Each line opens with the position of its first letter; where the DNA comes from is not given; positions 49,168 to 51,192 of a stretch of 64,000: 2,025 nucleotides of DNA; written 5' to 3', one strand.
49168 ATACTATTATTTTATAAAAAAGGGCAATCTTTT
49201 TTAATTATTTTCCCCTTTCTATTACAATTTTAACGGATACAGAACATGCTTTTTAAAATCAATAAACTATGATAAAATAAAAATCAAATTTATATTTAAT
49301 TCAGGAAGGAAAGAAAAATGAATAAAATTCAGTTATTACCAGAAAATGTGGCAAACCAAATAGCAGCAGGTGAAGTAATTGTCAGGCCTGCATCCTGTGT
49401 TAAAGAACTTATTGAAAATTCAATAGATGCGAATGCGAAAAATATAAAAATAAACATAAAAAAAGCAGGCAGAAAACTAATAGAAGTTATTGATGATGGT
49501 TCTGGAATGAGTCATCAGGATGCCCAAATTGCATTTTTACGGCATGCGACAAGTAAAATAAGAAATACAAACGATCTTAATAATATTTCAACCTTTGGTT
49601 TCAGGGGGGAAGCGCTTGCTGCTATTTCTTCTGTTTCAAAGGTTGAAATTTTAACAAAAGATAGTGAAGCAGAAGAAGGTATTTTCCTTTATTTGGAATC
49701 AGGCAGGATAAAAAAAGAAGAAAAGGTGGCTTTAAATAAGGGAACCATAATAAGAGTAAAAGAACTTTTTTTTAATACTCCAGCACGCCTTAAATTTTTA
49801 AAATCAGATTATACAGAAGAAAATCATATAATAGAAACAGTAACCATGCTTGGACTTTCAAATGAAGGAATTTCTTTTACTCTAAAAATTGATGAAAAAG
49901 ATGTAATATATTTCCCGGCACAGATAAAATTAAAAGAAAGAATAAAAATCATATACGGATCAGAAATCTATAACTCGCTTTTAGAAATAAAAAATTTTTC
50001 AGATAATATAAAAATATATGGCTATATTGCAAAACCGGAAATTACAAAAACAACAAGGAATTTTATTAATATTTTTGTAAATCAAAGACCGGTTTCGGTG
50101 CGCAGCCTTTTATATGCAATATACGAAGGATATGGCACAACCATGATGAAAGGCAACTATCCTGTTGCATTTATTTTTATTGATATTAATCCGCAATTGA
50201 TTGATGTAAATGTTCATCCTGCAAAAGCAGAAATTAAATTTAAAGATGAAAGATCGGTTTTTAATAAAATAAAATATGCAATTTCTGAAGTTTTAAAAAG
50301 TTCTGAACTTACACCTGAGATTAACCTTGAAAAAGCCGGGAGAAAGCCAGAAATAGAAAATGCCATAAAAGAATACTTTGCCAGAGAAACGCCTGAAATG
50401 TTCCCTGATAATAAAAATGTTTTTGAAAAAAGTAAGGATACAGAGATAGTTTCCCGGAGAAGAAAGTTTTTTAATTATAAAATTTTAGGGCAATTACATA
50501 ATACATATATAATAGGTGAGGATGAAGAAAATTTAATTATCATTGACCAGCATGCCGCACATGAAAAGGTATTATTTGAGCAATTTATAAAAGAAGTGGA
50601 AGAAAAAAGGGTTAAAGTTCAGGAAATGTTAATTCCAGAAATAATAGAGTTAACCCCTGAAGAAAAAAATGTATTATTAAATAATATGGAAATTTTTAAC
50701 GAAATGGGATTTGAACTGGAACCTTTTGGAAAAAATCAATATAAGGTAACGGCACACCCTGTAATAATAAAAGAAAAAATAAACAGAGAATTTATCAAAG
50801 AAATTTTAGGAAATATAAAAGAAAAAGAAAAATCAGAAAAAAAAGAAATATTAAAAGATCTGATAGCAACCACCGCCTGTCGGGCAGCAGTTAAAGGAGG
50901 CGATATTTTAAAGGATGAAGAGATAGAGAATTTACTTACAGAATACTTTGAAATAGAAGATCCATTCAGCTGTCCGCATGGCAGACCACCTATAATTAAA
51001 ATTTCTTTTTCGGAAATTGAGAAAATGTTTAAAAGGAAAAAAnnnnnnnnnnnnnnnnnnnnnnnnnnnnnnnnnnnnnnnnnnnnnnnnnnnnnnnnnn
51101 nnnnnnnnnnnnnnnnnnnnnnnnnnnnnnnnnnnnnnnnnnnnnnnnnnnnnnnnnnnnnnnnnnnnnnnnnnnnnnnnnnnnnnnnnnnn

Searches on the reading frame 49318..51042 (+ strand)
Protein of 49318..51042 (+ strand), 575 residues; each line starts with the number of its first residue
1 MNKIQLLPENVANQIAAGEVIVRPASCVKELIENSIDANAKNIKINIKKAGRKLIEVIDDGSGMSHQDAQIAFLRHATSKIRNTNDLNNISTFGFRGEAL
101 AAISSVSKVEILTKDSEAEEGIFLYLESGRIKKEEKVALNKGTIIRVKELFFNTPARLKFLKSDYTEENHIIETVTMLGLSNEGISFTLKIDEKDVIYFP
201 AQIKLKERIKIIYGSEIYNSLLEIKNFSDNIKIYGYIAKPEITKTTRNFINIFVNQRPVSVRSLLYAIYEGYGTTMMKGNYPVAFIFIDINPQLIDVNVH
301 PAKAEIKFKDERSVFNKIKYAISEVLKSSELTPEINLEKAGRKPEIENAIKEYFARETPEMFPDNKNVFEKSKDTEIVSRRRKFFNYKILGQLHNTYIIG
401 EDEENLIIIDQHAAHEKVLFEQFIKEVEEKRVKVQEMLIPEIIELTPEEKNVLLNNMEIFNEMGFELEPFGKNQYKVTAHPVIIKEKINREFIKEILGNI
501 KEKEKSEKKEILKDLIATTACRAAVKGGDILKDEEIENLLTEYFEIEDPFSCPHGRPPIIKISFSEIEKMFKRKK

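Call 49: search_protein_families(library=pfam, proteins=[window:49318-51042:+], max_evalue=0.00001)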
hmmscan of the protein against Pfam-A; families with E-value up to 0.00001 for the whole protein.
window:49318-51042:+ (575 aa): 4 families
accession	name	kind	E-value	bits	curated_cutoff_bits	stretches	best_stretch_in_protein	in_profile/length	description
PF08676.16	MutL_C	-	2.9e-42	144.2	25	1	390-530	1-141/142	MutL C terminal dimerisation domain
PF01119.25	DNA_mis_repair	-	3.2e-36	124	26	1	210-326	2-118/119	DNA mismatch repair protein, C-terminal domain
PF13589.12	HATPase_c_3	-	6.4e-17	62.3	25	1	25-137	4-114/137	Histidine kinase-, DNA gyrase B-, and HSP90-like ATPase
PF02518.31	HATPase_c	-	1.1e-06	29.5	26.4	1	23-84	5-64/111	Histidine kinase-, DNA gyrase B-, and HSP90-like ATPase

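Call 50: find_homologous_proteins(query=window:49318-51042:+, max_evalue=1e-30)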
Query window:49318-51042:+ (575 aa): 8000 proteins with E <= 1e-30 among 8000 candidates; the best 120 are listed.
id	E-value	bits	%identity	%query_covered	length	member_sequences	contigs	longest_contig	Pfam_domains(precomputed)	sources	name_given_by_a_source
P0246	0.0e+0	1238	100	100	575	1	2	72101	PF01119.26,PF08676.17,PF02518.32,PF13589.13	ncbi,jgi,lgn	-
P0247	0.0e+0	1102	88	100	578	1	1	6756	PF01119.26,PF08676.17,PF02518.32,PF13589.13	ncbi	-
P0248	0.0e+0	1020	80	100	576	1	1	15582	PF01119.26,PF08676.17,PF02518.32,PF13589.13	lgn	-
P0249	6.7e-288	974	75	100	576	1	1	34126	PF01119.26,PF08676.17,PF02518.32,PF13589.13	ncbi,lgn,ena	-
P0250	5.9e-256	868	71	100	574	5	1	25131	PF01119.26,PF08676.17,PF02518.32,PF13589.13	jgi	-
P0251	2.1e-255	866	70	100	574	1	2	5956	PF01119.26,PF08676.17,PF02518.32,PF13589.13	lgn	-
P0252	2.2e-215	734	58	100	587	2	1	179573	PF01119.26,PF08676.17,PF02518.32,PF13589.13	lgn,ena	-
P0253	2.0e-213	728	56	100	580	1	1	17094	PF01119.26,PF08676.17,PF02518.32,PF13589.13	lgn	-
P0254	5.3e-212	723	59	100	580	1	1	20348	PF01119.26,PF08676.17,PF02518.32,PF13589.13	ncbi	-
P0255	2.8e-211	721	57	100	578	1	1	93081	PF01119.26,PF08676.17,PF02518.32,PF13589.13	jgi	jgi:DNA mismatch repair protein MutL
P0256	1.0e-209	716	56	100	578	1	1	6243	PF01119.26,PF08676.17,PF02518.32,PF13589.13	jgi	jgi:DNA mismatch repair protein MutL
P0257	1.1e-209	716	56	100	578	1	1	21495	PF01119.26,PF08676.17,PF02518.32,PF13589.13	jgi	jgi:DNA mismatch repair protein MutL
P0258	2.5e-209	714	57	100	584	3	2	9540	PF01119.26,PF08676.17,PF02518.32,PF13589.13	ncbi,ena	-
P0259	4.0e-209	714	57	100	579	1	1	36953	PF01119.26,PF08676.17,PF02518.32,PF13589.13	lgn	-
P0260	1.0e-208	712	59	100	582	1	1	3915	PF01119.26,PF08676.17,PF02518.32,PF13589.13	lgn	-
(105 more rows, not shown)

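Call 56: find_encoding_contigs(protein=P0247, flank=10000, max_places=2)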
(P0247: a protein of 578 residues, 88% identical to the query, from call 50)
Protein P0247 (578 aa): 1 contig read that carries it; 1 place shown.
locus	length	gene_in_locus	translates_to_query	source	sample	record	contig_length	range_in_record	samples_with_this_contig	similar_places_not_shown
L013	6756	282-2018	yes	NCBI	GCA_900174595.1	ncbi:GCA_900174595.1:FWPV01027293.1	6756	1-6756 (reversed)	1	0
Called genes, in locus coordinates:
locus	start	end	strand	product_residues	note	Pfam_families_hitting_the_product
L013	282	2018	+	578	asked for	PF02518:HATPase_c (weak), PF13589:HATPase_c_3, PF01119:DNA_mis_repair, PF08676:MutL_C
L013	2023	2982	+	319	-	PF01745:IPT, PF01715:IPPT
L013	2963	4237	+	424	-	PF05977:MFS_3, PF07690:MFS_1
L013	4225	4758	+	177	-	PF14385:DUF4416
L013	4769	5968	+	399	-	PF07221:GlcNAc_2-epim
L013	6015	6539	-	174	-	PF00872:Transposase_mut, PF10551:MULE (weak)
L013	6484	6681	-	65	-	-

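Call 57: find_encoding_contigs(protein=P0248, flank=10000, max_places=2)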
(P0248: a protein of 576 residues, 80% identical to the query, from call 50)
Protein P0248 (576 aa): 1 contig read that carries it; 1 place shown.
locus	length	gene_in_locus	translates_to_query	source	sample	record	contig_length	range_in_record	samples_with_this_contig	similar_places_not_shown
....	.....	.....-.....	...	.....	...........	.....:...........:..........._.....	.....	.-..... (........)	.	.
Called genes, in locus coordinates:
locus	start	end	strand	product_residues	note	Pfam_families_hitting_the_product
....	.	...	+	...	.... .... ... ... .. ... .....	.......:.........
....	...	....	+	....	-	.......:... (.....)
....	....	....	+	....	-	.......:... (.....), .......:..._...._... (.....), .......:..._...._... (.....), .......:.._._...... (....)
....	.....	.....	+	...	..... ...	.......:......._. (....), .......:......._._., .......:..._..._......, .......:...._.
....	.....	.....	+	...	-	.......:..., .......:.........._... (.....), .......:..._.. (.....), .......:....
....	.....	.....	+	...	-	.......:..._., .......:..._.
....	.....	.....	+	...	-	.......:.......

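Call 58: find_encoding_contigs(protein=P0249, flank=10000, max_places=2)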
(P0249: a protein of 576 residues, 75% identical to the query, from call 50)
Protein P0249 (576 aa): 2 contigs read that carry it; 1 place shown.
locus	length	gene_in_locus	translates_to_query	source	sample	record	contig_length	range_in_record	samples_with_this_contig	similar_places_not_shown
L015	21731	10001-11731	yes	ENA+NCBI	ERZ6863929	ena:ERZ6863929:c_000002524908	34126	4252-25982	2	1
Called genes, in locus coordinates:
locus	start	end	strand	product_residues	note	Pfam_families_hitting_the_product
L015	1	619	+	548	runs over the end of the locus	PF00015:MCPsignal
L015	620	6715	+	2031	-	PF00041:fn3 (faint)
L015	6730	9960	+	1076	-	PF00041:fn3 (faint), PF25833:Fn3_SaeA_3rd (faint)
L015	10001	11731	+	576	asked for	PF02518:HATPase_c (weak), PF13589:HATPase_c_3, PF01119:DNA_mis_repair, PF08676:MutL_C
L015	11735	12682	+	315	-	PF01745:IPT (weak), PF02224:Cytidylate_kin (faint), PF13238:AAA_18 (faint), PF01715:IPPT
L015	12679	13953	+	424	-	PF05977:MFS_3, PF07690:MFS_1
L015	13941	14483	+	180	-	PF14385:DUF4416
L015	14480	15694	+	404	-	PF07221:GlcNAc_2-epim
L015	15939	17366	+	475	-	PF20030:bpMoxR (weak), PF07726:AAA_3, PF07728:AAA_5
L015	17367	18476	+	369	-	-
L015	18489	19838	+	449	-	-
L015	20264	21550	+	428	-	PF03721:UDPG_MGDP_dh_N, PF00984:UDPG_MGDP_dh, PF03720:UDPG_MGDP_dh_C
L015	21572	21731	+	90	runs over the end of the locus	-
